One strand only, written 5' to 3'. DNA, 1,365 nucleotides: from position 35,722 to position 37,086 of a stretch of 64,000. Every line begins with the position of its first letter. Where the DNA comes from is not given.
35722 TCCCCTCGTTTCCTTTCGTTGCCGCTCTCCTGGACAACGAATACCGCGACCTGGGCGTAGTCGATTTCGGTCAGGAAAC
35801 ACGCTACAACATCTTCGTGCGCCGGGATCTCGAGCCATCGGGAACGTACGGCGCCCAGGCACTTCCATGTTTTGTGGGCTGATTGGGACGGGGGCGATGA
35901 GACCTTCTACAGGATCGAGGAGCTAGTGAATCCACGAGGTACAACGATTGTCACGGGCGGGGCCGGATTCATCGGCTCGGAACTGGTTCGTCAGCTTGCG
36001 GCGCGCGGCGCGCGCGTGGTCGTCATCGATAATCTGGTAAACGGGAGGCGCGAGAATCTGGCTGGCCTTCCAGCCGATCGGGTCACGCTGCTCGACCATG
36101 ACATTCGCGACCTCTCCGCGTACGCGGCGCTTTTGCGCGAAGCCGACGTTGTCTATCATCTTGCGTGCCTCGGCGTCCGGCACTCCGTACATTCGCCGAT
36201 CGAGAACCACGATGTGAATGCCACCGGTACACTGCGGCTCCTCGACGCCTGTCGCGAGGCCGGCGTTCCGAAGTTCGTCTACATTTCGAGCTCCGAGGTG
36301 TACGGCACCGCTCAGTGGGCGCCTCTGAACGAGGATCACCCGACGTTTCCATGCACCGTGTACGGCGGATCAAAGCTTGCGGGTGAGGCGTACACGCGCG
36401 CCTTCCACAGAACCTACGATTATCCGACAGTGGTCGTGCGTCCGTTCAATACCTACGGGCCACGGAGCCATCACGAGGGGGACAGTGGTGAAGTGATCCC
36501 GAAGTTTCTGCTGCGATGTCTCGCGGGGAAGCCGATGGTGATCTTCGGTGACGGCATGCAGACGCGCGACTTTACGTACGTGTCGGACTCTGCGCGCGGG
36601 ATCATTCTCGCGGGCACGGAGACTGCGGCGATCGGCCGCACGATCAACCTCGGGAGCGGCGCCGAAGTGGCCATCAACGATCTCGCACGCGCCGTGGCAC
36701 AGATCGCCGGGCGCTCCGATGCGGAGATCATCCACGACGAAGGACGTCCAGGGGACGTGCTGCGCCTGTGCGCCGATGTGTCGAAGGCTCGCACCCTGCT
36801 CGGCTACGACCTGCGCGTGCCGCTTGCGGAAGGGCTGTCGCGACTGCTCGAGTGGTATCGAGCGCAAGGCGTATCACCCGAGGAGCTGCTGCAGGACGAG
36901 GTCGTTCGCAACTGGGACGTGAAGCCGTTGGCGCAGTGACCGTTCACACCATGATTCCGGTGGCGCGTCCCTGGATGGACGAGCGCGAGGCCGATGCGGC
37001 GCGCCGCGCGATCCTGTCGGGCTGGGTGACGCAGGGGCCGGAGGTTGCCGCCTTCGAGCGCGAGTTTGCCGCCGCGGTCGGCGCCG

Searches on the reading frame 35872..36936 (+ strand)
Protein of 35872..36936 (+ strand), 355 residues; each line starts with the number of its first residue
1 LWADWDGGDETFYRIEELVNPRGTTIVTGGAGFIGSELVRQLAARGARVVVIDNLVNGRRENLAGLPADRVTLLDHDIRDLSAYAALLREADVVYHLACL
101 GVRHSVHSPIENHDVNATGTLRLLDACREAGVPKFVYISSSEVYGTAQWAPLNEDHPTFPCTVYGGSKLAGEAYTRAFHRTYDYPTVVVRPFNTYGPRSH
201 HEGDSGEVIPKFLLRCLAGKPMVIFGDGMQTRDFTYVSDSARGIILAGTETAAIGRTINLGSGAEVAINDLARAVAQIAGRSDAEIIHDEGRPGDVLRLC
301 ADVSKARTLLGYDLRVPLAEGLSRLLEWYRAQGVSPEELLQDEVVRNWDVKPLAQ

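Call 27: search_protein_families(library=pfam, proteins=[window:35872-36936:+], max_evalue=0.01)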
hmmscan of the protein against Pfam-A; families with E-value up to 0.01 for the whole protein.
window:35872-36936:+ (355 aa): 11 families
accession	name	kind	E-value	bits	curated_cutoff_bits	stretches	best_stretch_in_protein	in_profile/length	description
PF16363.11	GDP_Man_Dehyd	-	1e-61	209.7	27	1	26-323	1-330/332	GDP-mannose 4,6 dehydratase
PF01370.27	Epimerase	-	7.6e-61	206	20.9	1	26-261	2-240/240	NAD dependent epimerase/dehydratase family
PF01073.25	3Beta_HSD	-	6.9e-25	88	22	1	26-248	1-229/280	3-beta hydroxysteroid dehydrogenase/isomerase family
PF04321.23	RmlD_sub_bind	-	7.1e-19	68.4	27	1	25-281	3-233/287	RmlD substrate binding domain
PF02719.21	Polysacc_synt_2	-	6e-18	65.5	20.2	1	26-284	2-256/293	Polysaccharide biosynthesis protein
PF13460.12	NAD_binding_10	-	2.8e-12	47.3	27.2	1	29-151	1-109/184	NAD(P)H-binding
PF07993.18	NAD_binding_4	-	3.9e-11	43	20.1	1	83-218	81-231/258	Male sterility protein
PF00106.31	adh_short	-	6e-08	32.8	26.6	1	25-92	3-72/195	short chain dehydrogenase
PF05368.20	NmrA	-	2.1e-07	31.3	27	1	24-139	4-106/298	NmrA-like family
PF08659.16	KR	-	5.3e-05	23.7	22.6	1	23-92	1-76/180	KR domain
PF03435.24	Sacchrp_dh_NADP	-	0.00025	21.8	25.1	1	30-98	5-76/129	Saccharopine dehydrogenase NADP binding domain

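Call 58: search_protein_families(library=ncbifam, proteins=[window:35872-36936:+], max_evalue=0.00001)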
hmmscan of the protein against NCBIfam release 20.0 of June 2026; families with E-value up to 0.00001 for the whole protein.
window:35872-36936:+ (355 aa): 33 families (the best 25 are shown)
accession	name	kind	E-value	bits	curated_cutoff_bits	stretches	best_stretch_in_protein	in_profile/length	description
TIGR04180.1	EDH_00030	hypoth_equivalog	2.2e-63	214.1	475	1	26-313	2-293/297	NAD-dependent 4,6-dehydratase LegB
TIGR01181.1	dTDP_gluc_dehyt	equivalog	6.1e-55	186.5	365.1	1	25-332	2-314/321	dTDP-glucose 4,6-dehydratase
TIGR01179.1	galE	equivalog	5.4e-50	170.1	262.3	1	26-329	3-325/332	UDP-glucose 4-epimerase GalE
NF011728.1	PRK15181.1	equivalog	1.6e-40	139.2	760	1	24-330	17-338/348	Vi polysaccharide biosynthesis UDP-N-acetylglucosaminuronic acid C-4 epimerase TviC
NF007582.0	PRK10217.1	equivalog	9.6e-35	120.3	698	1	26-332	5-334/355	dTDP-glucose 4,6-dehydratase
TIGR02197.1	heptose_epim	equivalog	2e-33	115.9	274.6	1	26-331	2-315/316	ADP-glyceromanno-heptose 6-epimerase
NF007956.0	PRK10675.1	subfamily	1.8e-32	112.8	394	1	26-320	4-320/338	UDP-glucose 4-epimerase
NF007490.0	PRK10084.1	subfamily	2.9e-31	108.8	649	1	26-332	4-337/361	dTDP-glucose 4,6-dehydratase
NF047922.1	GDPFucSynFcl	equivalog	1.2e-26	93.9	500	1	27-331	7-303/308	GDP-L-fucose synthase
TIGR03466.1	HpnA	hypoth_equivalog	4.2e-26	91.6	367.65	1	24-283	2-250/327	hopanoid-associated sugar epimerase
NF008360.0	PRK11150.1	equivalog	2.4e-23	82.8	452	1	26-289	3-264/310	ADP-glyceromanno-heptose 6-epimerase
NF043036.1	ErythonDh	equivalog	7.8e-21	74.6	325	1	26-191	4-183/321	D-erythronate dehydrogenase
NF042422.1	oxyalk_red_OleD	equivalog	4.5e-20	72.3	580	1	26-247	4-214/329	2-alkyl-3-oxoalkanoate reductase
TIGR02622.1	CDP_4_6_dhtase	equivalog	1.6e-19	70.3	278.45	1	25-335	7-336/352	CDP-glucose 4,6-dehydratase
NF042423.1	oxyalk_red_Shew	equivalog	8.9e-17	61.1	580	1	24-251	10-224/331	2-alkyl-3-oxoalkanoate reductase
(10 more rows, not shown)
